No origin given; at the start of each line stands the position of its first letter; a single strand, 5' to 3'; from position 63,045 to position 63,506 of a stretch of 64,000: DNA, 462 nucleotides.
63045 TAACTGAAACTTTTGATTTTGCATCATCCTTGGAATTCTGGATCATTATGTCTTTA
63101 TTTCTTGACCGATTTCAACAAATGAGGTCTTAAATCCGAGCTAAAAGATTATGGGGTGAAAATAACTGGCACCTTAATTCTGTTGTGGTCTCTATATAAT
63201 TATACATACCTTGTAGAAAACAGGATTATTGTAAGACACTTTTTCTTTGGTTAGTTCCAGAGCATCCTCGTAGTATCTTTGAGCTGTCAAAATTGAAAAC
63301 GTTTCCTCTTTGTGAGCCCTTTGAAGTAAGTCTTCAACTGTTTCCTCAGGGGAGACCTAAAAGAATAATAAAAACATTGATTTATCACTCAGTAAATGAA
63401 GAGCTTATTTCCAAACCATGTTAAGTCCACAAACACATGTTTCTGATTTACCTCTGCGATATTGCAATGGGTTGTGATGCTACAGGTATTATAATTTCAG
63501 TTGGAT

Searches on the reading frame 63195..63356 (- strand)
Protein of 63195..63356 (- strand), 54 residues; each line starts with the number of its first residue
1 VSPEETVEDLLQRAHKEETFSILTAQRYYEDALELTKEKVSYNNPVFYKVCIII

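Call 50: search_protein_families(library=pfam, proteins=[window:63195-63356:-], max_evalue=1)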
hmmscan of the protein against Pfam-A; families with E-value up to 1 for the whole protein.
seq(54 aa): 1 family
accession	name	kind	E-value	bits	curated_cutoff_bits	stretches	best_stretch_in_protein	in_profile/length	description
PF23774.1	TPR_GEMI5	-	0.11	12.5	33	1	7-51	90-134/209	GEMI5 TPR domain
